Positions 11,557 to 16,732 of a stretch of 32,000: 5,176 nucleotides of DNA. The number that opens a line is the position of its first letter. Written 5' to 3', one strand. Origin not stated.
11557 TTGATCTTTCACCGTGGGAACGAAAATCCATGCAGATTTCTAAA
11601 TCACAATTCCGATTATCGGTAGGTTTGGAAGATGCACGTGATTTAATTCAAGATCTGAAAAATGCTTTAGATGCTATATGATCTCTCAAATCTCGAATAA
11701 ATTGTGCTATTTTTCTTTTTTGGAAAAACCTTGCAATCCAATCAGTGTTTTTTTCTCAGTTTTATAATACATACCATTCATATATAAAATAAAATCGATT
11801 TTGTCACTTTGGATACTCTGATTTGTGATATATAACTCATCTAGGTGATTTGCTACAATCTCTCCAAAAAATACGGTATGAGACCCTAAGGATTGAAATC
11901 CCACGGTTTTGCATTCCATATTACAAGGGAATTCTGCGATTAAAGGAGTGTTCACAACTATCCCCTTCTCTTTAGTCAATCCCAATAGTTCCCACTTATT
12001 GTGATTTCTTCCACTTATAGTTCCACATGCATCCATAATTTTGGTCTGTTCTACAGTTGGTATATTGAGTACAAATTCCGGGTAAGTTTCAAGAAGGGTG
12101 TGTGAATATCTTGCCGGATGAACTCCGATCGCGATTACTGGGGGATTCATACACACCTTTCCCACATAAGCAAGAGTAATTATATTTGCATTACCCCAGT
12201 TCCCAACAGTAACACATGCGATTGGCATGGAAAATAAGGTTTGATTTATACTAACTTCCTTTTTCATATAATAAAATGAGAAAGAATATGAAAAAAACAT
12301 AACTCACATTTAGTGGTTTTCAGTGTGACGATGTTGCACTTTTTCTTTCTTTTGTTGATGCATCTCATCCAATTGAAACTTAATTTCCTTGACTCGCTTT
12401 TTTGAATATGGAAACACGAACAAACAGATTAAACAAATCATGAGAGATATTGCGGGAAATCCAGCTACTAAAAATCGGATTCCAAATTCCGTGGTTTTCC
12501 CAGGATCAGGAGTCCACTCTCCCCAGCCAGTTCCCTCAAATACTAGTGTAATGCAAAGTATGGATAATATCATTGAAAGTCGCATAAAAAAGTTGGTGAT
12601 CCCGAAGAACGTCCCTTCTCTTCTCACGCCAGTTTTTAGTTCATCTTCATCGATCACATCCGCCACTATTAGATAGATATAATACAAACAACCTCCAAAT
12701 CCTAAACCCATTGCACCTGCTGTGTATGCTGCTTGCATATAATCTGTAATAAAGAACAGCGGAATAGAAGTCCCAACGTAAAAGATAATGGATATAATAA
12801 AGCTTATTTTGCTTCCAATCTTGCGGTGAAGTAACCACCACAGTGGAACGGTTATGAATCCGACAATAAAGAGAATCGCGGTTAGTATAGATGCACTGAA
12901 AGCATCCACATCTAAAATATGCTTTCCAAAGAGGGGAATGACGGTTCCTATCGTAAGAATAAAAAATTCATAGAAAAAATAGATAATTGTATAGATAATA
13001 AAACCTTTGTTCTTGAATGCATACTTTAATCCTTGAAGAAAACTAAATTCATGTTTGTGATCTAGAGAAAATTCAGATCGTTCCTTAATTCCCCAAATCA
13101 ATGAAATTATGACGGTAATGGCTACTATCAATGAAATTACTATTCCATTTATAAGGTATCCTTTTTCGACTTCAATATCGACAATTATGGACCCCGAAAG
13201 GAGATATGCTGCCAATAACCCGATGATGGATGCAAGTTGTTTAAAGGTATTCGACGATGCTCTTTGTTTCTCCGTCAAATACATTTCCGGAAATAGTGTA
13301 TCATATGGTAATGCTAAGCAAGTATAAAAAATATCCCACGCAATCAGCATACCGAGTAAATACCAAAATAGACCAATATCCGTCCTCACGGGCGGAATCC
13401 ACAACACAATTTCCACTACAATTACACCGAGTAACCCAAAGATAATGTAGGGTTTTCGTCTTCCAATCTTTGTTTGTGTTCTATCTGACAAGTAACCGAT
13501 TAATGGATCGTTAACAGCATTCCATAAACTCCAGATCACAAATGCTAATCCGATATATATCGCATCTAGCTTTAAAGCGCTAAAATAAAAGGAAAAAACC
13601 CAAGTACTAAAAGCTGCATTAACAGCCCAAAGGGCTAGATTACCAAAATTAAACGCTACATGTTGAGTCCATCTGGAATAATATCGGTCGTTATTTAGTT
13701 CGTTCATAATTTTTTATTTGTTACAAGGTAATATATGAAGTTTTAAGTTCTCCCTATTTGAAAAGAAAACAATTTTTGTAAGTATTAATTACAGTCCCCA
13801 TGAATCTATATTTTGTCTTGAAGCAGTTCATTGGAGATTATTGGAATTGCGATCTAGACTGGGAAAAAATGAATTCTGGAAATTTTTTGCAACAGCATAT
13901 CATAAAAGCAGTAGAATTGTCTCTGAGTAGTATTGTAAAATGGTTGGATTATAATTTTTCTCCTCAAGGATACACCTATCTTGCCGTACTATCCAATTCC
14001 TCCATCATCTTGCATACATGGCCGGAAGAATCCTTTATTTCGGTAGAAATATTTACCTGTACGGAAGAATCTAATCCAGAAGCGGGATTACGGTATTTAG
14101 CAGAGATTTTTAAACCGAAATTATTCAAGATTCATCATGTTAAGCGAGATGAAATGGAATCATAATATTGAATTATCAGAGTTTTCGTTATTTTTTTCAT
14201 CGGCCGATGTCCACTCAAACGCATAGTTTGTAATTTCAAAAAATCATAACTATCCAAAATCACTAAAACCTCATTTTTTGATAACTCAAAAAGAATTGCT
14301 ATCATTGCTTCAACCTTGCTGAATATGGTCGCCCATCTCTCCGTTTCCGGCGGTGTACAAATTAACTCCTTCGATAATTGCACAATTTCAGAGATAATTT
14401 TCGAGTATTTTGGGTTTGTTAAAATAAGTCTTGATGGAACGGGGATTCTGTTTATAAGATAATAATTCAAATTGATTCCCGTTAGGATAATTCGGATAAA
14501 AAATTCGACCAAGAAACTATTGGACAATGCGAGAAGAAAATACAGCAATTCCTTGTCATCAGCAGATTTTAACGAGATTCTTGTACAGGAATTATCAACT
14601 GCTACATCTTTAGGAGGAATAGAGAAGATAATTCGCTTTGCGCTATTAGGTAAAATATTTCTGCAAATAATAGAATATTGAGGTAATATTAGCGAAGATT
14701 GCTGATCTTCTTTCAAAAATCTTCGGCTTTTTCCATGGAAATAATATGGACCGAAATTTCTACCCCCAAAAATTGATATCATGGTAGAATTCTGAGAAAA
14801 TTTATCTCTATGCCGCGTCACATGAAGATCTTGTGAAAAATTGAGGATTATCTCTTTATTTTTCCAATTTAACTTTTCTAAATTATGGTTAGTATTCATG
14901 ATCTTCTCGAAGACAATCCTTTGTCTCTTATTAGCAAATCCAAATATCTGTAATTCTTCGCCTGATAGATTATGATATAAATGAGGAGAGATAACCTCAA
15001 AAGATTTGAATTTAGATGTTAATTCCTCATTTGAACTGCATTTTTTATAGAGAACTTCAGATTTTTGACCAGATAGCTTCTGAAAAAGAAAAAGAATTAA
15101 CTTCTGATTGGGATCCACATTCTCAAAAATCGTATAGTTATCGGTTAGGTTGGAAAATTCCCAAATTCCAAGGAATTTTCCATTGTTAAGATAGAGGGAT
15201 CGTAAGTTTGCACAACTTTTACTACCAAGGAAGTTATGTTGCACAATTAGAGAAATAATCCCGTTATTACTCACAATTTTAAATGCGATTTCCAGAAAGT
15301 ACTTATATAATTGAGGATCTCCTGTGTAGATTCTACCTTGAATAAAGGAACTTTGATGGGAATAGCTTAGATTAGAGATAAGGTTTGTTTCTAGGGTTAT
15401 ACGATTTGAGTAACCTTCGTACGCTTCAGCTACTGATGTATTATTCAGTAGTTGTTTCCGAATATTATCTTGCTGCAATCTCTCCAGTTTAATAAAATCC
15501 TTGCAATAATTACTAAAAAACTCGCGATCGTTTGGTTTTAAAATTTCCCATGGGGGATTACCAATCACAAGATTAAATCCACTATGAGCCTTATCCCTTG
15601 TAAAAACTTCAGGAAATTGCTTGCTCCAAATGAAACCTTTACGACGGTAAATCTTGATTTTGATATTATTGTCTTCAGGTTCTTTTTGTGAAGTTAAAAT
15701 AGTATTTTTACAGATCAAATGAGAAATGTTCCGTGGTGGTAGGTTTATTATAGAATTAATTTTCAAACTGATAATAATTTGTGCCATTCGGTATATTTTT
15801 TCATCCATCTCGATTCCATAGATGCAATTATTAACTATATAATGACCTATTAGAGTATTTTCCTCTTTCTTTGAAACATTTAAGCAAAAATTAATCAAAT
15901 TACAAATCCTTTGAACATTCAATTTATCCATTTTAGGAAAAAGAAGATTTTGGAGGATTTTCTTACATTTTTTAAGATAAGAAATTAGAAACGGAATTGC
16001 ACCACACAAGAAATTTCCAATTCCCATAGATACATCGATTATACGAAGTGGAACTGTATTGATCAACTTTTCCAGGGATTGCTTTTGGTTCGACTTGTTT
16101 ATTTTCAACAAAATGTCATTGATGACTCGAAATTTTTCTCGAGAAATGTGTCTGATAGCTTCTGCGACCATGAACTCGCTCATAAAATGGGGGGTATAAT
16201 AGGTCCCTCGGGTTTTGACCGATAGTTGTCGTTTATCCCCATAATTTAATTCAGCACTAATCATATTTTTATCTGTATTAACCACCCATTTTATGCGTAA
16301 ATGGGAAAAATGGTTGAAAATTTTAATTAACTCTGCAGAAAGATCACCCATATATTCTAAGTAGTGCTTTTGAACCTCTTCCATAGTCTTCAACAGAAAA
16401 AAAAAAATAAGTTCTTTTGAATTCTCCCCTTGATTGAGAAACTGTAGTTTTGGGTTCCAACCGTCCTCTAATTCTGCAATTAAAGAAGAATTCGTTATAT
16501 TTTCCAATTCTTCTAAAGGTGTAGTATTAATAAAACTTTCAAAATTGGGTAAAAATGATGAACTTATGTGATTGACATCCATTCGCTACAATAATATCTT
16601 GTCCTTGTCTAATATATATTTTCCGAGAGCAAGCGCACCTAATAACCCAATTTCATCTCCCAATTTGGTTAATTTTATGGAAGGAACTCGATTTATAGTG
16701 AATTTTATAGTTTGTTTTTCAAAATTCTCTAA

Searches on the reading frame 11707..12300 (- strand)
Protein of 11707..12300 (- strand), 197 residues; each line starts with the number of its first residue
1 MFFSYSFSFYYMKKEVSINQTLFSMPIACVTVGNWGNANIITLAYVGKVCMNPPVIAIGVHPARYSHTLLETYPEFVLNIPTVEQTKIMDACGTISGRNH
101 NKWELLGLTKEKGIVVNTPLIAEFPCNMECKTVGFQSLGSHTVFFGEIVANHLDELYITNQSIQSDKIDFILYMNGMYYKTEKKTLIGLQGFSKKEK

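Call 6: search_protein_families(library=pfam, proteins=[window:11707-12300:-])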
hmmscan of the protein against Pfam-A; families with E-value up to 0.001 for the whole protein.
window:11707-12300:- (197 aa): 1 family
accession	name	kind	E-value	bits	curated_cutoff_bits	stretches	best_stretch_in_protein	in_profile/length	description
PF01613.24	Flavin_Reduct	-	1.2e-26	94.1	27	1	23-156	4-136/153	Flavin reductase like domain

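Call 7: search_protein_families(library=ncbifam, proteins=[window:11707-12300:-])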
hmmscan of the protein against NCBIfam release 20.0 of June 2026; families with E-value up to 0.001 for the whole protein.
window:11707-12300:- (197 aa): 1 family
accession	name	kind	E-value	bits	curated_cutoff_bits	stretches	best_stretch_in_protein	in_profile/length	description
TIGR02296.1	HpaC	equivalog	0.00038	20.5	205.95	1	31-149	17-132/154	4-hydroxyphenylacetate 3-monooxygenase, reductase component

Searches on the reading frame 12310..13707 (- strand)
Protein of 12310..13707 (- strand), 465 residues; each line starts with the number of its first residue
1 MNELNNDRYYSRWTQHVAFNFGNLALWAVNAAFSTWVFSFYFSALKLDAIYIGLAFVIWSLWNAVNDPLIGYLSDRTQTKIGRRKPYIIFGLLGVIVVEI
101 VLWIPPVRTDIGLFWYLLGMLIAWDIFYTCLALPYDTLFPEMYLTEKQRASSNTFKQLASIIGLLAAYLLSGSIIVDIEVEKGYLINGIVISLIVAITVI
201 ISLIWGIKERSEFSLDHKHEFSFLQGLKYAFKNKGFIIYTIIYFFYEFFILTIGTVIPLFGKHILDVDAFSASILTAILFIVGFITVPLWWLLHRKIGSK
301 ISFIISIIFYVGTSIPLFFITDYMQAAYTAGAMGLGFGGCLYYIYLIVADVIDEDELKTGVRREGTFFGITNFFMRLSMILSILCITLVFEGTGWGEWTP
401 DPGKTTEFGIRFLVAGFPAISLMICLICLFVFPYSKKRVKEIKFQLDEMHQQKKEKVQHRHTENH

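Call 6: search_protein_families(library=pfam, proteins=[window:12310-13707:-])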
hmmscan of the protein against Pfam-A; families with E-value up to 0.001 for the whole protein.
window:12310-13707:- (465 aa): 3 families
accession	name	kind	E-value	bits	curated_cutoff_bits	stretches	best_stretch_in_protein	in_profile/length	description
PF13347.12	MFS_2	-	5e-65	220.2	27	1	19-435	2-426/427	MFS/sugar transport protein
PF07690.21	MFS_1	-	4.9e-22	78.8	33.4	1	31-382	8-346/347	Major Facilitator Superfamily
PF01034.25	Syndecan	-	0.00073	19.9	25.2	0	185-216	12-45/64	Syndecan domain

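Call 7: search_protein_families(library=ncbifam, proteins=[window:12310-13707:-])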
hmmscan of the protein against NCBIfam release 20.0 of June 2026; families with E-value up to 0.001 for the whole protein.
window:12310-13707:- (465 aa): 7 families
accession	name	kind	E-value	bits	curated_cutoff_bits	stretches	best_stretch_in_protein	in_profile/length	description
TIGR00792.1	gph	subfamily_domain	2.5e-44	151.6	231.35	1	17-447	2-435/437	glycoside-pentoside-hexuronide (GPH):cation symporter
NF007749.0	PRK10429.1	equivalog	1.4e-26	93.4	456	1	14-460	6-461/473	melibiose:sodium transporter MelB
NF007353.0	PRK09848.1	equivalog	3.6e-23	82.1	528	1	13-457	7-452/457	glucuronide transporter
NF007237.0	PRK09669.1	subfamily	3.6e-23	81.9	610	1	17-462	12-458/461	putative symporter YagG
NF008526.0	PRK11462.1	equivalog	6.9e-12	44.9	836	1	17-459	12-455/460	glycoside-pentoside-hexuronide family transporter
TIGR00711.1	efflux_EmrB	subfamily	2.1e-05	23.5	230.2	0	142-340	175-365/485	DHA2 family efflux MFS transporter permease subunit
TIGR01301.1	GPH_sucrose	subfamily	4.1e-05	22.6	511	1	45-101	34-90/476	sucrose/proton symporter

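Call 51: search_solved_structures(query=window:12310-13707:-, max_evalue=0.01)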
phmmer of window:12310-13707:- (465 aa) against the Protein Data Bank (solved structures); distinct sequences matched with E-value up to 0.01: 8.
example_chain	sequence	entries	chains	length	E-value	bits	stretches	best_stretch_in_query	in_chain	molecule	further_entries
7mjs_X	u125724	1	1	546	1.2e-25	93.4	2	31-175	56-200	Major Facilitator Superfamily Domain containing 2A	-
7oix_B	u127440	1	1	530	2.8e-24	88.9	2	179-450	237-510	Isoform 2 of Sodium-dependent lysophosphatidylcholine symporter 1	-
7n98_A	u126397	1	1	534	7e-23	84.3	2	31-179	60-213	Sodium-dependent lysophosphatidylcholine symporter 1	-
8d2s_A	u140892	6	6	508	3.2e-21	78.8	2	33-175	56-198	Sodium-dependent lysophosphatidylcholine symporter 1-B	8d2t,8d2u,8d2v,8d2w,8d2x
8t60_A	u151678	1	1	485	7.3e-12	48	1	17-444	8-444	Melibiose permease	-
4m64_A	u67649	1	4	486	7.5e-12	47.9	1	17-444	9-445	Melibiose carrier protein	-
8fq9_A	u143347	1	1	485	2.6e-11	46.2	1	17-444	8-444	Melibiose permease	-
7l16_A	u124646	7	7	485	1.3e-10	43.9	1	17-444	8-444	Melibiose carrier protein | Melibiose permease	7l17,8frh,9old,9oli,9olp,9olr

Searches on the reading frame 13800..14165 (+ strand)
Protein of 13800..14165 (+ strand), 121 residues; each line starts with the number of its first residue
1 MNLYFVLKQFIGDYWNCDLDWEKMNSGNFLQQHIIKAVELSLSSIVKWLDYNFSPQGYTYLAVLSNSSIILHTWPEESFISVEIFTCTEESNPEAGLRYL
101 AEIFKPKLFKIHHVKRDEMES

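Call 6: search_protein_families(library=pfam, proteins=[window:13800-14165:+])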
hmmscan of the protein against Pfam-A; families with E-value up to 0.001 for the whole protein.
window:13800-14165:+ (121 aa): 1 family
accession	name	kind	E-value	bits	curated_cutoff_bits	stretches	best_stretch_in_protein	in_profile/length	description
PF02675.21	AdoMet_dc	-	5.7e-24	84.9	25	1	11-116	3-106/107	S-adenosylmethionine decarboxylase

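Call 7: search_protein_families(library=ncbifam, proteins=[window:13800-14165:+])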
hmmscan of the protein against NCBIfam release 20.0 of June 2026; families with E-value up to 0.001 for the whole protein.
window:13800-14165:+ (121 aa): 1 family
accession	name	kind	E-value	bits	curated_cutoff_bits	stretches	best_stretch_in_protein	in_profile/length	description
TIGR03330.1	SAM_DCase_Bsu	equivalog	1.9e-23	82.9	75.65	1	8-116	5-111/112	adenosylmethionine decarboxylase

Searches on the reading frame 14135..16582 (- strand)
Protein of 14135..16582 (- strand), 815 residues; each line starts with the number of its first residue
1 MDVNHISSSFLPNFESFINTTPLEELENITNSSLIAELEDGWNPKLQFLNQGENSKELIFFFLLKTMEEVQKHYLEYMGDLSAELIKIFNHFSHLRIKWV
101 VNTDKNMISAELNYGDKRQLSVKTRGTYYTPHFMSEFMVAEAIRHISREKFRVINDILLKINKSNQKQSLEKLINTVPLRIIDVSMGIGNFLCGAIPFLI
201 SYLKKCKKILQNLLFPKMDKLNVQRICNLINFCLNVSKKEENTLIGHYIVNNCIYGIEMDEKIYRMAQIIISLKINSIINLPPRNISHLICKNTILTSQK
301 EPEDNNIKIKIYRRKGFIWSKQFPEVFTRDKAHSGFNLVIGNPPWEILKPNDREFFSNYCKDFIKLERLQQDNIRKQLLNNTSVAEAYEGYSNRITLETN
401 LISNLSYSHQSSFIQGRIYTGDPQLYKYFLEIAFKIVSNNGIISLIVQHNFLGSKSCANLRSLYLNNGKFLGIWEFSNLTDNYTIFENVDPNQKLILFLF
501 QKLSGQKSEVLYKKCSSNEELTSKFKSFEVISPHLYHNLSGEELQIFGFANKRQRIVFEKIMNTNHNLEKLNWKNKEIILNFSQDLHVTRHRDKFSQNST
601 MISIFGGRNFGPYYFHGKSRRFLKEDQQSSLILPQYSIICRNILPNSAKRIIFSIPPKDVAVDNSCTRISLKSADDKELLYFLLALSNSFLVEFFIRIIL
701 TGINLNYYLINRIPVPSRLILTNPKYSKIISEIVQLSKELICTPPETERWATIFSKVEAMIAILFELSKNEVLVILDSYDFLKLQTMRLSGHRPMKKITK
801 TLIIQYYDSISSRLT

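Call 6: search_protein_families(library=pfam, proteins=[window:14135-16582:-])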
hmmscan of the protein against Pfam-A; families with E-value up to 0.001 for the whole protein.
window:14135-16582:- (815 aa): 1 family
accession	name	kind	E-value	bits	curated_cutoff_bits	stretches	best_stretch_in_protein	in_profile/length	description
PF07669.17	Eco57I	-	1e-16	61.9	25.3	2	252-354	1-93/171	Eco57I restriction-modification methylase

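Call 7: search_protein_families(library=ncbifam, proteins=[window:14135-16582:-])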
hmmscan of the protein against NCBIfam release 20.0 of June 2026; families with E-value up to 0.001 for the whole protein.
window:14135-16582:- (815 aa): 2 families
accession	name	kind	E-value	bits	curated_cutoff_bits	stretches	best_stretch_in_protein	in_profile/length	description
TIGR02987.1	met_A_Alw26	exception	4.8e-38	131.2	353.5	1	173-785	27-511/523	Alw26I/Eco31I/Esp3I family type II restriction adenine-specific DNA-methyltransferase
NF033452.1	BREX_1_MTaseX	exception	2.4e-06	25.7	500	0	413-503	530-617/1210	BREX-1 system adenine-specific DNA-methyltransferase PglX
